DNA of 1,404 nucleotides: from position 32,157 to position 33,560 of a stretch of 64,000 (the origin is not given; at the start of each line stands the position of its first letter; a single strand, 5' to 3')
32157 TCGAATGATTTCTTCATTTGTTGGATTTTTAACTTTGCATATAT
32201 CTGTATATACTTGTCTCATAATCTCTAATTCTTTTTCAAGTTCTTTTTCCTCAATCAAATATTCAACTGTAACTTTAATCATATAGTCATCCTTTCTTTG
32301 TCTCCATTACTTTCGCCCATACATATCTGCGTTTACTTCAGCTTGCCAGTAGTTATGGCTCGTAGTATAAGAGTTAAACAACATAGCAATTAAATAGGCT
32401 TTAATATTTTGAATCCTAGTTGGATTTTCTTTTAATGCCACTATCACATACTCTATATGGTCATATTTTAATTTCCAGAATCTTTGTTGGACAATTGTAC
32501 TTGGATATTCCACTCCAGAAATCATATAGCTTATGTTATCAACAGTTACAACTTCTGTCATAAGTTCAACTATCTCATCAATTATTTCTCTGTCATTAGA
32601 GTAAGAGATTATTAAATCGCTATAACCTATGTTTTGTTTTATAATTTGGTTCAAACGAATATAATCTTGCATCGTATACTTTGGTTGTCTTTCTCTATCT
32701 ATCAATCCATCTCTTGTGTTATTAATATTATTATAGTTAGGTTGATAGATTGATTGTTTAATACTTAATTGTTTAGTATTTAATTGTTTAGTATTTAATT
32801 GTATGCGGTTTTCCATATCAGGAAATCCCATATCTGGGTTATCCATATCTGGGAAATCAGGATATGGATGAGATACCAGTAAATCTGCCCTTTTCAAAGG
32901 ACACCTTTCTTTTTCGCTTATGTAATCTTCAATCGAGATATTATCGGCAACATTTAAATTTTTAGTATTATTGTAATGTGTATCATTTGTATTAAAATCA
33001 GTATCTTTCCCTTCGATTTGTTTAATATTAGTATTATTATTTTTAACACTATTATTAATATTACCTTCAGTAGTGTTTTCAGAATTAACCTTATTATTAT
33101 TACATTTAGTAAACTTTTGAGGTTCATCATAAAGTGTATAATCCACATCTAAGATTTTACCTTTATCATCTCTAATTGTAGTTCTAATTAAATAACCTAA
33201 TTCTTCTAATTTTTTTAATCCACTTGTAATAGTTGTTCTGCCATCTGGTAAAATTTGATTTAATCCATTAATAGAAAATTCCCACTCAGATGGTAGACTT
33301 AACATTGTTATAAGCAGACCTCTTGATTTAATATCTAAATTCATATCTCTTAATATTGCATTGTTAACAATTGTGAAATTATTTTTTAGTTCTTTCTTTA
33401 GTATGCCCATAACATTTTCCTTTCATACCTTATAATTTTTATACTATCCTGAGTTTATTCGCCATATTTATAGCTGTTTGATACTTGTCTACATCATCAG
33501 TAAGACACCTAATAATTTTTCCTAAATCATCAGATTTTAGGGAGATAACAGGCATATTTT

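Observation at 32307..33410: Replication initiator gene containing its own iterons (origin embedded in the ORF, lambda O-style), next to a small tyrosine recombinase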

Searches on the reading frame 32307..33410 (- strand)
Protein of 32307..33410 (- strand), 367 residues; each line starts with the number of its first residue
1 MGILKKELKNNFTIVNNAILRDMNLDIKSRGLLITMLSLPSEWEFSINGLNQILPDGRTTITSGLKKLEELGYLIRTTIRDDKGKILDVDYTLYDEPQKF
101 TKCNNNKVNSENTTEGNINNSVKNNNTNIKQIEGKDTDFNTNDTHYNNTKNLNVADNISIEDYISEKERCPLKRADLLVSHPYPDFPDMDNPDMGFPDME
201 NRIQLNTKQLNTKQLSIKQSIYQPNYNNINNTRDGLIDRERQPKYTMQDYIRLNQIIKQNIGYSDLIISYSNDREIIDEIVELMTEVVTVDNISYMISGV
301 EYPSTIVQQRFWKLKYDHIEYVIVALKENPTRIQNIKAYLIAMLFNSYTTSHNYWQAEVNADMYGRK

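Call 5: search_protein_families(library=pfam, proteins=[window:32307-33410:-], max_evalue=0.1)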
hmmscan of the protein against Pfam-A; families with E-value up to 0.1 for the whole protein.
window:32307-33410:- (367 aa): 2 families
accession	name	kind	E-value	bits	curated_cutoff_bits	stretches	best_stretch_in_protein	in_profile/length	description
PF19481.4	DUF6017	-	2.7e-28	99.5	27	1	254-363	36-145/148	Family of unknown function (DUF6017)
PF13730.12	HTH_36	-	0.00029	21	25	1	30-74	8-55/55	Helix-turn-helix domain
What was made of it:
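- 32307..33410 (-): rep gene, 367 aa: winged-helix N-terminal domain, disordered linker, DUF6017 C-terminal domain. Pfam DUF6017 2.7e-28 and HTH_36 21 bits, below its 25-bit cut-off (call 5).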

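Call 10: search_dna_similar(query=window:32307-33410:-, collection=phages, mode=protein)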
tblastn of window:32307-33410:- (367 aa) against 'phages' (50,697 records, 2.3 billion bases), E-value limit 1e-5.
Records with a match: 213; places in all: 213; records where one place covers at least 80% of the query: 1.
Best place of each record, by identity: <60% 213.
By first word of the organism name: Staphylococcus 95; Bacteriophage 22; Arthrobacter 15; Bacillus 15; Microbacterium 13; Lactobacillus 11; Gordonia 7; Bacteroides 5; Rhodococcus 4; Clostridioides 3; and 18 more.
By host as written in the record: - 38; Staphylococcus aureus 27; Microbacterium paraoxydans NWU1 8; Gordonia rubripertincta NRRL B-16540 7; Arthrobacter globiformis B-2979 6; Arthrobacter sp. ATCC 21022 6; Microbacterium foliorum NRRL B-24224 SEA 4; Staphylococcus aureus subsp. aureus RN4220 4; and 87 more.
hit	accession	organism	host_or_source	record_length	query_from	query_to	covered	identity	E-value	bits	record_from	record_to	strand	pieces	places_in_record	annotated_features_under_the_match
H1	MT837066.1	Bacteriophage sp.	human fecal samples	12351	1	365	80%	38.7%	2e-22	197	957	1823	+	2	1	record has no annotation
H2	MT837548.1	Bacteriophage sp.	human fecal samples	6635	1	365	77%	36.1%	3e-22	193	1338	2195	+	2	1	record has no annotation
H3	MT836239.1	Bacteriophage sp.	human fecal samples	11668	1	363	77%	33.3%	4e-18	176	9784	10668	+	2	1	record has no annotation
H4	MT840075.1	Bacteriophage sp.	human fecal samples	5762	43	367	67%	36.3%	4e-21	158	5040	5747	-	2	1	record has no annotation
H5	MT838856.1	Bacteriophage sp.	human fecal samples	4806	9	365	97%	22.5%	9e-9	63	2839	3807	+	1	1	record has no annotation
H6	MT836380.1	Bacteriophage sp.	human fecal samples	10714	1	350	73%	29.2%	2e-15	142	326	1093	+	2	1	record has no annotation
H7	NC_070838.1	Arthrobacter phage SilentRX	Arthrobacter globiformis B-2979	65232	10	203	53%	29.1%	1e-8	62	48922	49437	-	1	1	68: RepA-like replication initiator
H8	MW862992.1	Arthrobacter phage SilentRX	Arthrobacter globiformis B-2979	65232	10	203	53%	29.1%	1e-8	62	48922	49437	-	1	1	68: RepA-like replication initiator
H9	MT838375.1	Bacteriophage sp.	human fecal samples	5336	223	365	39%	38.4%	5e-20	97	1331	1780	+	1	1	record has no annotation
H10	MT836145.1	Bacteriophage sp.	human fecal samples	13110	241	365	34%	42.9%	4e-21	100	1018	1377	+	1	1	record has no annotation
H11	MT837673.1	Bacteriophage sp.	human fecal samples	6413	223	362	38%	35.6%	1e-16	87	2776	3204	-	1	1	record has no annotation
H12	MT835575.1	Bacteriophage sp.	human fecal samples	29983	240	365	34%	37.8%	1e-17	91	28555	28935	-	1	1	record has no annotation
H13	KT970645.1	Bacillus phage phi4J1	Bacillus thuringiensis 4J1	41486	1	115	31%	39.3%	1e-12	75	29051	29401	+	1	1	DnaB/DnaD family replication initiation and membrane attachment ...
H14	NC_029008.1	Bacillus phage phi4J1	Bacillus thuringiensis 4J1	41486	1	115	31%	39.3%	1e-12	75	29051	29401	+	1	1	DnaD domain protein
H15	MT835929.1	Bacteriophage sp.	human fecal samples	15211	252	363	31%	40.2%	1e-19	96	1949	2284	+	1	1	record has no annotation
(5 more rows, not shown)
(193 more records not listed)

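Call 11: search_dna_similar(query=window:32307-33410:-, collection=plasmids, mode=protein)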
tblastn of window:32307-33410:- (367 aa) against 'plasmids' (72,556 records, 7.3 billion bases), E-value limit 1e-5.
Records with a match: 179; places in all: 182; records where one place covers at least 80% of the query: 2.
Best place of each record, by identity: <60% 179.
By first word of the organism name: Bacillus 70; Piscirickettsia 32; Streptomyces 22; Enterococcus 14; Clostridium 12; Legionella 4; Deinococcus 3; Subdoligranulum 2; Staphylococcus 2; Apilactobacillus 2; and 16 more.
By predicted mobility (MOB-suite, as given by PLSDB): non-mobilizable 145; conjugative 25; mobilizable 9.
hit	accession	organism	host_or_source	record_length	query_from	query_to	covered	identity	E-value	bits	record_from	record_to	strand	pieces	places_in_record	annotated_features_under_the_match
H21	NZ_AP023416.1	Vescimonas fastidiosa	Homo sapiens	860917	11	366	74%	38.7%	2e-22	192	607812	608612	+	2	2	DUF6017 domain-containing protein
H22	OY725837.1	Subdoligranulum variabile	-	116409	1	367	78%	35.6%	3e-23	194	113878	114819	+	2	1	record has no annotation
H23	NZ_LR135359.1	Enterococcus faecium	-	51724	1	363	77%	35.7%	5e-21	183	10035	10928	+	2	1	DUF6017 domain-containing protein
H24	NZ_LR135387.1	Enterococcus faecium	-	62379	1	363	77%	35.7%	5e-21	183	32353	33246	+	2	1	DUF6017 domain-containing protein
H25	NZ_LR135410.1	Enterococcus faecium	-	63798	1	363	77%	35.7%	5e-21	183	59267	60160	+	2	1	DUF6017 domain-containing protein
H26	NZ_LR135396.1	Enterococcus faecium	-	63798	1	363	77%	35.7%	5e-21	183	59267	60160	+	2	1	DUF6017 domain-containing protein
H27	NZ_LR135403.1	Enterococcus faecium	-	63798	1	363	77%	35.7%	5e-21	183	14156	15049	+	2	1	DUF6017 domain-containing protein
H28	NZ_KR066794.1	Enterococcus faecium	-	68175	1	363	77%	35.7%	5e-21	183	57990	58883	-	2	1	DUF6017 domain-containing protein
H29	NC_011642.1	Enterococcus faecalis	-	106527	1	363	77%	35.7%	5e-21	183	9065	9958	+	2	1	DUF6017 domain-containing protein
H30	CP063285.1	Enterococcus faecium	Homo sapiens,rectal swab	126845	1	363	77%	35.7%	5e-21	183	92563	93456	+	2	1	helix-turn-helix domain-containing protein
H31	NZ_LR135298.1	Enterococcus faecium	-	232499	1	363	77%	35.7%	5e-21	183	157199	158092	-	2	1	DUF6017 domain-containing protein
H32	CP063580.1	Enterococcus faecium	Homo sapiens,rectal swab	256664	1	363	77%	35.7%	5e-21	183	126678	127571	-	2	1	helix-turn-helix domain-containing protein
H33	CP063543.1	Enterococcus faecium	Homo sapiens,rectal swab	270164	1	363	77%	35.7%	5e-21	183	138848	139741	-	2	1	helix-turn-helix domain-containing protein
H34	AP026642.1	Enterococcus faecium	Homo sapiens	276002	1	363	77%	35.7%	5e-21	183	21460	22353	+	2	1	transposase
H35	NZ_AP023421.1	Pusillibacter faecalis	Homo sapiens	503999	1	363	81%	33.9%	6e-19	180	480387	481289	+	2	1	DUF6017 domain-containing protein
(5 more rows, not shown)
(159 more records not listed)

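Call 13: search_protein_families(library=phrogs, proteins=[window:32307-33410:-], max_evalue=0.001)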
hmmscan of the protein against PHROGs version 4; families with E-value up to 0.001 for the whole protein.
window:32307-33410:- (367 aa): 12 families
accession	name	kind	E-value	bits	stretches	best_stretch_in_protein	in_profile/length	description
phrog_4707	-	DNA, RNA and nucleotide metabolism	2.8e-20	74.2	1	8-232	13-199/409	replication initiation protein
phrog_428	-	DNA, RNA and nucleotide metabolism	2e-17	64.5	1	1-157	79-231/455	replication initiation protein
phrog_1456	-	DNA, RNA and nucleotide metabolism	2.1e-15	57.6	1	6-137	7-136/365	DNA binding protein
phrog_37920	-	DNA, RNA and nucleotide metabolism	3.9e-15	56.7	1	10-135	10-135/245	HTH DNA binding protein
phrog_186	-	DNA, RNA and nucleotide metabolism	4.8e-15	57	1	3-164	13-185/308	DnaD-like helicase loader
phrog_11718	-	unknown function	6.4e-15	56.4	1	1-99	1-101/105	-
phrog_23842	-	unknown function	6.8e-13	49.5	1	8-170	21-188/317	-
phrog_270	-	DNA, RNA and nucleotide metabolism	8.4e-11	42.8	1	6-144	26-164/383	replication initiation protein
phrog_22134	-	unknown function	7.1e-10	40.1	1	15-117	2-107/262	-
phrog_4221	-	DNA, RNA and nucleotide metabolism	2.1e-07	31.6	1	3-163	4-167/325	replication initiation protein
phrog_27492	-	unknown function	9e-07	29.6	1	2-134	14-143/304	-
phrog_678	-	DNA, RNA and nucleotide metabolism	1.7e-06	28.8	1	58-179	99-217/346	replication initiation O-like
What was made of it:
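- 32307..33410 (-): PHROG replication-initiation families 1e-20 to 1e-6 (call 13).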

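Call 14: search_protein_families(library=ncbifam, proteins=[window:32307-33410:-], max_evalue=0.01)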
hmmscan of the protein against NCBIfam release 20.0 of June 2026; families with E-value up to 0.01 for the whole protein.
window:32307-33410:- (367 aa): 0 families

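Call 15: find_homologous_proteins(query=window:32307-33410:-)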
Query window:32307-33410:- (367 aa): 150 proteins with E <= 0.001 among 2158 candidates; the best 120 are listed.
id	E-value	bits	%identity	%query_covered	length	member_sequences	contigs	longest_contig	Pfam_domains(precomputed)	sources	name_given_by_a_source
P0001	1.9e-238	808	100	100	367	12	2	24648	PF19481.4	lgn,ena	-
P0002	3.0e-217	739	91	100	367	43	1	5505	PF19481.4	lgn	-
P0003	9.6e-194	661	94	88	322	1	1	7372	PF19481.4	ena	-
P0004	4.1e-185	633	82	100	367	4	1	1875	PF19481.4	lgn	-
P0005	1.5e-182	625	81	100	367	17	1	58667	PF19481.4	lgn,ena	-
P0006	6.0e-181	619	96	80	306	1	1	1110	PF19481.4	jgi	jgi:hypothetical protein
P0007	8.0e-174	596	76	100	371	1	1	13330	PF19481.4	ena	-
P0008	2.6e-81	292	48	99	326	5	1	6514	PF19481.4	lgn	-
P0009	1.4e-80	289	48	99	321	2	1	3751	PF19481.4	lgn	-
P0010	2.0e-78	282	45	99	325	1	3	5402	PF19481.4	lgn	-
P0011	1.0e-75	273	44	99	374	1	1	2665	PF19481.4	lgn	-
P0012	2.3e-61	226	40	98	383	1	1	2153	PF19481.4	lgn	-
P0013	1.7e-48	184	37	97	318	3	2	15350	PF19481.4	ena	-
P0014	7.3e-48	182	36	97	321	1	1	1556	PF19481.4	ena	-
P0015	7.5e-48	182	43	35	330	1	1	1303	PF19481.4,PF13730.13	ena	-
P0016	9.3e-48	181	37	97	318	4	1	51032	PF19481.4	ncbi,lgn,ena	-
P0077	6.5e-21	93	45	34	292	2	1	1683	PF19481.4,PF06970.19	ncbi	-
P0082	5.7e-20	90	45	26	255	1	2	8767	PF13730.13,PF07261.17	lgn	-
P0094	7.1e-18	83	45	26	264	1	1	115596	PF13730.13,PF07261.17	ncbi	-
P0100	3.5e-17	81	40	25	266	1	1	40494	PF09524.16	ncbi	-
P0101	4.0e-17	81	44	31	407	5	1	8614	PF19481.4,PF06970.19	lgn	-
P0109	5.9e-16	77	43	30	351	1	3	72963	PF19481.4,PF06970.19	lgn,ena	-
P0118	4.4e-14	71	43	30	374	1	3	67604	PF19481.4,PF06970.19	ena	-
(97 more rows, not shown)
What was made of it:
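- One database source names a homologue 'transposase' (call 15).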

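Call 16: find_related_loci(query=window:32307-33410:-, collection=viral_contigs, flank=5000)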
Query window:32307-33410:- (367 aa) in viral_contigs; peptide patterns used: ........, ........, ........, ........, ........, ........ (x = any residue, [..] = any of these).
51 stretches matched a pattern; 2 encode a relative of the query (tblastn E <= 1e-3); 2 distinct loci.
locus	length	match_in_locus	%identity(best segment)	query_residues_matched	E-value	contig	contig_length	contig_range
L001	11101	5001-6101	92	1-367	0e+0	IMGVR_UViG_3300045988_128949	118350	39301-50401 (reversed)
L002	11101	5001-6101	90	1-367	0e+0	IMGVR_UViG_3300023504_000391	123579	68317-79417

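Call 21: find_encoding_contigs(protein=P0005, flank=10000, max_places=2)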
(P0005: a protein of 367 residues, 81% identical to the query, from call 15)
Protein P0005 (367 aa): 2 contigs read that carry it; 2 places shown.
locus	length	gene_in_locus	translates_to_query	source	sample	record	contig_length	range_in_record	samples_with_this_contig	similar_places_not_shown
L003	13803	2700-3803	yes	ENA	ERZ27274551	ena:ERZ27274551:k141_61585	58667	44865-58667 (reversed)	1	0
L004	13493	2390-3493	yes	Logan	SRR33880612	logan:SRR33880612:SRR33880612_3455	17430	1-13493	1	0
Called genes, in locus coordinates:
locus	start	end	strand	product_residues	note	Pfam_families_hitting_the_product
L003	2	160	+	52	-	?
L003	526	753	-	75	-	-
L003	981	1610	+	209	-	-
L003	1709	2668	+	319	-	PF00589:Phage_integrase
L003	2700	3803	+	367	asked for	PF19481:DUF6017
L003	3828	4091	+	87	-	-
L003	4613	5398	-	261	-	PF00717:Peptidase_S24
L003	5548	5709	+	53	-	-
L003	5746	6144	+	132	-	PF02452:PemK_toxin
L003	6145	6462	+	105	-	-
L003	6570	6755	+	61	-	-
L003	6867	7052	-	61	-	-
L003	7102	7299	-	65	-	PF01381:HTH_3 (weak), PF13443:HTH_26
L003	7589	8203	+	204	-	-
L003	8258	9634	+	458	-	-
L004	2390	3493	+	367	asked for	PF19481:DUF6017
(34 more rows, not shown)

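Call 22: find_encoding_contigs(protein=P0007, flank=6000, max_places=1)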
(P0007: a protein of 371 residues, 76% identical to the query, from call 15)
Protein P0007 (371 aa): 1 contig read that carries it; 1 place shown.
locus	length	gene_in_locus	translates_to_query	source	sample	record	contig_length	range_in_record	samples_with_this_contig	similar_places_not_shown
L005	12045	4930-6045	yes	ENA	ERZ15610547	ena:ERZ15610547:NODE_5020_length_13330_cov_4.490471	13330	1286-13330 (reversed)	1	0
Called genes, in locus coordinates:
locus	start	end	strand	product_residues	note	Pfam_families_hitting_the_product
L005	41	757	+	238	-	PF01385:OrfB_IS605, PF07282:Cas12f1-like_TNB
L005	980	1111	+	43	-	-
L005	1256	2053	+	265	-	-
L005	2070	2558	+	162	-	-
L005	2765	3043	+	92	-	-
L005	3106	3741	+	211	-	-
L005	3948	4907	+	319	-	PF00589:Phage_integrase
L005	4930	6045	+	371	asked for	PF19481:DUF6017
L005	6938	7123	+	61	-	-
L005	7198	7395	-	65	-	-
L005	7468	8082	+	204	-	-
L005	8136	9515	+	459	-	-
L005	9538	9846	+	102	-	-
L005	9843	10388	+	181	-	-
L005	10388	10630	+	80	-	-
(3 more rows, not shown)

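Call 23: find_encoding_contigs(protein=P0008, flank=6000, max_places=1)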
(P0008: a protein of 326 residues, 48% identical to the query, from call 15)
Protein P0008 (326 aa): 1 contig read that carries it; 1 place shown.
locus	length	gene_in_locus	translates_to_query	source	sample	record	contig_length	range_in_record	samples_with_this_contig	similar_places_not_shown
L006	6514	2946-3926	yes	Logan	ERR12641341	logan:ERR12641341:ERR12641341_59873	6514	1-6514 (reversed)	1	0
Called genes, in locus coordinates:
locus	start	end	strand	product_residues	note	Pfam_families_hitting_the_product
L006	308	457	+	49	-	-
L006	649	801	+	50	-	-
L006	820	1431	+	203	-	-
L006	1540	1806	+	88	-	-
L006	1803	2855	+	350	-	PF00589:Phage_integrase (faint)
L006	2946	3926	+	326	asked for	PF19481:DUF6017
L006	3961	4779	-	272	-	-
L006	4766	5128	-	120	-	PF01381:HTH_3, PF13443:HTH_26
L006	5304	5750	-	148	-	-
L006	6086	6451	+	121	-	PF02452:PemK_toxin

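Call 24: find_encoding_contigs(protein=P0010, flank=6000, max_places=1)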
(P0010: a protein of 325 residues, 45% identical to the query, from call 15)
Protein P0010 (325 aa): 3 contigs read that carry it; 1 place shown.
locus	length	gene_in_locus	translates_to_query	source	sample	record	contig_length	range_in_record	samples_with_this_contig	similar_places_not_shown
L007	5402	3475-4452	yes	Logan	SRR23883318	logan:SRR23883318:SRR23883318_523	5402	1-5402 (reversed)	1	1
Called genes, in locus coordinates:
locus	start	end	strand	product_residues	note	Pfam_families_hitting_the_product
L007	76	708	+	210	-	-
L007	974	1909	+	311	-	PF03374:ANT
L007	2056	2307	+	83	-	-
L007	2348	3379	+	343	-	PF00589:Phage_integrase (faint)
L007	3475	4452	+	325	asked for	PF19481:DUF6017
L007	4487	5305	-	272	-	-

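Call 25: find_encoding_contigs(protein=P0016, flank=8000, max_places=1)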
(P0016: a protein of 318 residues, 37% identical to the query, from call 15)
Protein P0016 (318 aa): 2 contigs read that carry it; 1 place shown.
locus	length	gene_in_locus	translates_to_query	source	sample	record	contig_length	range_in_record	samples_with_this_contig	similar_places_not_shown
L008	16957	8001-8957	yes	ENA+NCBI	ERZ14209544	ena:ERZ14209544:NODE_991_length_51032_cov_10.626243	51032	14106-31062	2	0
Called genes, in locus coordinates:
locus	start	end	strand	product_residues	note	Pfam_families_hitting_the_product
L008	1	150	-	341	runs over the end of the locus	PF02912:Phe_tRNA-synt_N, PF01409:tRNA-synt_2d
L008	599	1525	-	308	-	PF01095:Pectinesterase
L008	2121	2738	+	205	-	PF00239:Resolvase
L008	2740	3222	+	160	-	-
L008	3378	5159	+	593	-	PF13306:LRR_5 (faint), PF13855:LRR_8 (faint), PF03382:DUF285, PF23952:LRR_EndoS (faint), PF03382:DUF285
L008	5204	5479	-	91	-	-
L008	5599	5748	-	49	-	PF14202:TnpW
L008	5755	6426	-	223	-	PF19506:DUF6040 (faint)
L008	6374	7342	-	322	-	PF03432:Relaxase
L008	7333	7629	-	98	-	PF21983:NikA-like, PF05713:MobC (weak)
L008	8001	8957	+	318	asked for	PF19481:DUF6017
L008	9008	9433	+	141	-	PF21983:NikA-like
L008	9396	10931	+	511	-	PF03432:Relaxase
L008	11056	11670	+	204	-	PF00239:Resolvase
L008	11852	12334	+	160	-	-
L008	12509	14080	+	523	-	PF12161:HsdM_N, PF07669:Eco57I (faint), PF02384:N6_Mtase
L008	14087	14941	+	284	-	PF14022:DUF4238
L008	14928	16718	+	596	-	PF01420:Methylase_S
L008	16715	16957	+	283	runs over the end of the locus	PF14022:DUF4238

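Call 31: search_solved_structures(query=A3, max_evalue=1, show_alignments=2)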
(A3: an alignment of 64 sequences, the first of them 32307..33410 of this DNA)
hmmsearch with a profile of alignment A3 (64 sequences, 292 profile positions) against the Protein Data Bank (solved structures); distinct sequences matched with E-value up to 1: 16.
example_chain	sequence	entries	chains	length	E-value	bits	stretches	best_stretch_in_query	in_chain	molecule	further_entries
4pta_D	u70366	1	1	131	1.9e-07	34.1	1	22-86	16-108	Replication initiator protein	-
4pt7_A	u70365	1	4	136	1.3e-05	28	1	12-105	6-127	Replication initiator A family protein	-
5kbj_A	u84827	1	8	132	1.7e-05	27.7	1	15-104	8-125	Replication initiator A, N-terminal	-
4pql_A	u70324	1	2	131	2.1e-05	27.4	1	15-102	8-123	Truncated replication protein RepA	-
2lvs_A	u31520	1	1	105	0.095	15.4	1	48-88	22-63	Putative uncharacterized protein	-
2d1h_A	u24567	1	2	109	0.099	15.3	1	46-90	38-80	109aa long hypothetical transcriptional regulator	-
6cmv_A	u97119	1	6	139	0.12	15.1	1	44-89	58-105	Transcriptional regulator Lrs14-like protein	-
3jw4_A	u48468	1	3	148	0.12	15.1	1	48-82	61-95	Transcriptional regulator, MarR/EmrR family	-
3bdd_A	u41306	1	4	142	0.12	15.1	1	50-87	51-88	Regulatory protein MarR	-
1uly_A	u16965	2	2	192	0.14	14.9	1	41-91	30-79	hypothetical protein PH1932 | hypothetical transcription regulator protein, PH1932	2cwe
2dbb_A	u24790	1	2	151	0.17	14.6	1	44-92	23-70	Putative HTH-type transcriptional regulator PH0061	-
1lj9_A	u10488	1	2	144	0.29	13.8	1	49-90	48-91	transcriptional regulator SlyA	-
3bpx_A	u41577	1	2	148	0.42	13.3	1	47-83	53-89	Transcriptional regulator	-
3bpv_A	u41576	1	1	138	0.48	13.1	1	48-83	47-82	Transcriptional regulator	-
3cta_A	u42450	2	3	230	0.52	12.9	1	47-82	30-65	Riboflavin kinase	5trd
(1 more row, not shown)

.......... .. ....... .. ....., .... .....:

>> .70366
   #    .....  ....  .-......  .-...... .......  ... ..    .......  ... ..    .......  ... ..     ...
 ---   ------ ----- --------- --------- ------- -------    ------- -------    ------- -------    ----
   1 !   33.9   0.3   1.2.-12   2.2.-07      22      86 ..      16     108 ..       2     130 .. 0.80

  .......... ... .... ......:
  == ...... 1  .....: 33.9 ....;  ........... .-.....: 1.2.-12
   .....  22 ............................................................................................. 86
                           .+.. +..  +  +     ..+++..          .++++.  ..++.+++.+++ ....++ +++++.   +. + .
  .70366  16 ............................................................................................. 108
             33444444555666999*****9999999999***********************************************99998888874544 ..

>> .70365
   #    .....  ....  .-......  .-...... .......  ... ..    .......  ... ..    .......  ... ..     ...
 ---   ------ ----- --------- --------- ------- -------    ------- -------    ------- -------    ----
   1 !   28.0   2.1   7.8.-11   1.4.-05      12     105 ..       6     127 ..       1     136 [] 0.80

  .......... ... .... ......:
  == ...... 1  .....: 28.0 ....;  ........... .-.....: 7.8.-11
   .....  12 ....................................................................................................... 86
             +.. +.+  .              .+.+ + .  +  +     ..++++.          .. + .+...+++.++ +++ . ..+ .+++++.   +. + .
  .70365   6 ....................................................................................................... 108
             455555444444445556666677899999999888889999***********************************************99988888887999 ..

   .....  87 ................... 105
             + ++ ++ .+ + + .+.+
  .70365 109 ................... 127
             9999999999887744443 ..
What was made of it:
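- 33111..33410 (-): N-terminal winged-helix DNA-binding domain (residues 1-100). Family profile A3 hits the RepA_N N-terminal-domain structures 4pta, 4pt7, 5kbj and 4pql at E 2e-7 to 2e-5 (call 31).
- On RepA_N-type initiators with an intragenic origin (pSK41/pAD1 type): Profile A3 against PDB: 4pta 1.9e-7, 4pt7 1.3e-5, 5kbj 1.7e-5, 4pql 2.1e-5 (call 31).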
